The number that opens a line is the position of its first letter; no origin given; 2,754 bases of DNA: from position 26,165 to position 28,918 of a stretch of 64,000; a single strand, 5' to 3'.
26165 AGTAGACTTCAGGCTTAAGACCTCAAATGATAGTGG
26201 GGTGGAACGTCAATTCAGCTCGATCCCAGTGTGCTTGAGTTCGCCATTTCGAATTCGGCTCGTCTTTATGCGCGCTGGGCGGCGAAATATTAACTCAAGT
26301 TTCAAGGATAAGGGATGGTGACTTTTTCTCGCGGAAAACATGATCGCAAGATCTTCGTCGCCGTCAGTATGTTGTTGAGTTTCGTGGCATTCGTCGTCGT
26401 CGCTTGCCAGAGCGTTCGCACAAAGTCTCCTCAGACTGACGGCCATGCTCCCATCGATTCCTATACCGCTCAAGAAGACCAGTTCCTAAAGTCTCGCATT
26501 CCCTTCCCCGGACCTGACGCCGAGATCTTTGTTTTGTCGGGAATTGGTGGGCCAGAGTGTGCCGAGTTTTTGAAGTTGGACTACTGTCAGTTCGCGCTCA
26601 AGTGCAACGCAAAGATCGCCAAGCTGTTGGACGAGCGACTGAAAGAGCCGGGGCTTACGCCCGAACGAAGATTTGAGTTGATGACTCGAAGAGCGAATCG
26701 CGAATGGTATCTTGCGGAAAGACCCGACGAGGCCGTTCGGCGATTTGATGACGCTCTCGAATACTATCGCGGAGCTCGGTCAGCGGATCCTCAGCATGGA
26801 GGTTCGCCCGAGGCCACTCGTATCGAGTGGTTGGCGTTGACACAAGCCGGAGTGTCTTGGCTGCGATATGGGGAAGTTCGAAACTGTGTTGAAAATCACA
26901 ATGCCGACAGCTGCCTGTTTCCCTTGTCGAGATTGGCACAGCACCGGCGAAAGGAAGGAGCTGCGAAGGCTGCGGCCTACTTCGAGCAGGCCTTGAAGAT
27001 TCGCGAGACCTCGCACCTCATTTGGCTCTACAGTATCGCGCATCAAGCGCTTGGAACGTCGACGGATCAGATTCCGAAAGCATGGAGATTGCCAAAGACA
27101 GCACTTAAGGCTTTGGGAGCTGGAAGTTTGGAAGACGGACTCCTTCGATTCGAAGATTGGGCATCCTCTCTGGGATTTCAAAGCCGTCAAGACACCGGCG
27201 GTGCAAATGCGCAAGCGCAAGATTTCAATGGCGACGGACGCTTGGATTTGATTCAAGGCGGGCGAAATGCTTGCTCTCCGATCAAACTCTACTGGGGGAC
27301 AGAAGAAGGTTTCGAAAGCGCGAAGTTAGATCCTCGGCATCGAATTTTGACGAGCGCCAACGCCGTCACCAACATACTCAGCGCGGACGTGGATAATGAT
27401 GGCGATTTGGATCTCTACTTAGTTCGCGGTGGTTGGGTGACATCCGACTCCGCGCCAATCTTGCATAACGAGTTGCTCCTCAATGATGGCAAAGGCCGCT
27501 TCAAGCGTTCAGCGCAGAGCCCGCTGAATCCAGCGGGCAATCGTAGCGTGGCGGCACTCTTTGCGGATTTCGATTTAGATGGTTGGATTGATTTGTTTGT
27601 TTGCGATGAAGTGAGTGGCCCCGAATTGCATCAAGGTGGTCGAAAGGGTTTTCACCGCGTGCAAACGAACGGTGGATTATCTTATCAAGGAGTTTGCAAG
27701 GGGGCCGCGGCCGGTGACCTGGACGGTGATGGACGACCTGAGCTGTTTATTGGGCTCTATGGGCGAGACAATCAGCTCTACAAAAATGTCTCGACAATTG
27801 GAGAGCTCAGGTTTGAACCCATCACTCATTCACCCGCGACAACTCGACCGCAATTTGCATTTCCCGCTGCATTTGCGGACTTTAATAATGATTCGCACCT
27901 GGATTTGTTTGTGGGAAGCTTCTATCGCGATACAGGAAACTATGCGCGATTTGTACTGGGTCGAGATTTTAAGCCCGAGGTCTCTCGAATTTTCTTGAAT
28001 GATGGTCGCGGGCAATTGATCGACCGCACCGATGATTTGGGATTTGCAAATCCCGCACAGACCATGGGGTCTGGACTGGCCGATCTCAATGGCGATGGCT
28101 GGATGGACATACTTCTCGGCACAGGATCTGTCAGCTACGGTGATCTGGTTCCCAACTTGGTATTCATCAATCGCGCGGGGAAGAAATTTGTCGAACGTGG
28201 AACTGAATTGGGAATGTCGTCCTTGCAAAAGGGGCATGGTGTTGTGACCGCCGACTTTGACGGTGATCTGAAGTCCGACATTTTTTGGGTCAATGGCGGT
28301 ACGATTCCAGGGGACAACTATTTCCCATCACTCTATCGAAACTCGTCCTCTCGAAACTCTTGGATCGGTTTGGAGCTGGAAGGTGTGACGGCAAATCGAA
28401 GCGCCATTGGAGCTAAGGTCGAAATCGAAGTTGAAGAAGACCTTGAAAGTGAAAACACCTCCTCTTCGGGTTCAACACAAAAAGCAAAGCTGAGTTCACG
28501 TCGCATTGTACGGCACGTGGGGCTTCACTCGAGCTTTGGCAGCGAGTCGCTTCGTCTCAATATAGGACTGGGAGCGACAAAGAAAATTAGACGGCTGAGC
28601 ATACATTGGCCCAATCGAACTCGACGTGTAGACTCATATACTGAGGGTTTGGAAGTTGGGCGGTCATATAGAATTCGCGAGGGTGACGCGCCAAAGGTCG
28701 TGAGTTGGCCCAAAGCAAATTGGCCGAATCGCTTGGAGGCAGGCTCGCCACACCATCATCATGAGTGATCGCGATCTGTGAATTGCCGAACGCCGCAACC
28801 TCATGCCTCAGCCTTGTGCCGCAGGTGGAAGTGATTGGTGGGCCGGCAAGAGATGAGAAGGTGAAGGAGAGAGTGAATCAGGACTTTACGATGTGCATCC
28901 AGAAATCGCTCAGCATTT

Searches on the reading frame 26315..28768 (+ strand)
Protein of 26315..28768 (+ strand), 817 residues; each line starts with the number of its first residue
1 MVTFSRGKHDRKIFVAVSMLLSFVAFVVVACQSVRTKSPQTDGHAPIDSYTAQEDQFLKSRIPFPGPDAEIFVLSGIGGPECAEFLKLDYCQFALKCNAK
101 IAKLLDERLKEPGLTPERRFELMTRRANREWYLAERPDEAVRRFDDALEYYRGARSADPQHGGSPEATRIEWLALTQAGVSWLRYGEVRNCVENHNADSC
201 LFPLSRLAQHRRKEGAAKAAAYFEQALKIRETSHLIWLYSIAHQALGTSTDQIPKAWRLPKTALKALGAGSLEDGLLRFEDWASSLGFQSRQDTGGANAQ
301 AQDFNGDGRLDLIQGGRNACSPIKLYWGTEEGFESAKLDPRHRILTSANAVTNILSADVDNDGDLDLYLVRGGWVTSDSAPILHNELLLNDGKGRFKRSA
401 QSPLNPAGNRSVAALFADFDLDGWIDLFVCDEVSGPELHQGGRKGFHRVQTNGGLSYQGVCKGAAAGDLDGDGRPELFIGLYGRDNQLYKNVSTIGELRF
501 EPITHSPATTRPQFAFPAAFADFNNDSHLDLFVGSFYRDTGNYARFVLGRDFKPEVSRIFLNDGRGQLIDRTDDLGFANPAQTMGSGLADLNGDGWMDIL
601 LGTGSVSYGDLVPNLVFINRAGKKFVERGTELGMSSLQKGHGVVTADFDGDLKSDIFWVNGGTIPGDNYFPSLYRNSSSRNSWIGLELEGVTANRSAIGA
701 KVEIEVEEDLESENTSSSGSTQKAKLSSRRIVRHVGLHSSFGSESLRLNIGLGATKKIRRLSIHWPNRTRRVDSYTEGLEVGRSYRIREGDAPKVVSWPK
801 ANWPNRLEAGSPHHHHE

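Call 3: search_protein_families(library=pfam, proteins=[window:26315-28768:+], max_evalue=0.1)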
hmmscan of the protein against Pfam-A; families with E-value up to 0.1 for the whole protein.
window:26315-28768:+ (817 aa): 6 families
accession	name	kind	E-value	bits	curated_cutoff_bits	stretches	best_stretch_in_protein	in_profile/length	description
PF13517.12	FG-GAP_3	-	3.7e-40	136.8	26.9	5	303-368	1-60/61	FG-GAP-like repeat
PF01839.29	FG-GAP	-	3e-11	43.4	22.1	2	464-480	5-21/37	FG-GAP repeat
PF07593.17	UnbV_ASPIC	-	9.1e-08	32.3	23.4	1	697-771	1-56/68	ASPIC and UnbV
PF12256.14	TcdB_toxin_midN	-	0.0064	16.3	24.8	0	588-612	32-56/181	Insecticide toxin TcdB middle/N-terminal region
PF03704.23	BTAD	-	0.056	14.2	22.1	1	119-175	5-62/146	Bacterial transcriptional activator domain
PF13428.12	TPR_14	-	0.081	14.1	23.5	0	139-161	12-34/44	Tetratricopeptide repeat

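Call 85: search_protein_families(library=padloc, proteins=[window:26315-28768:+], max_evalue=0.01)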
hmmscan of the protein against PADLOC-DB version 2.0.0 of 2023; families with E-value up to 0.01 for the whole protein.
window:26315-28768:+ (817 aa): 0 families
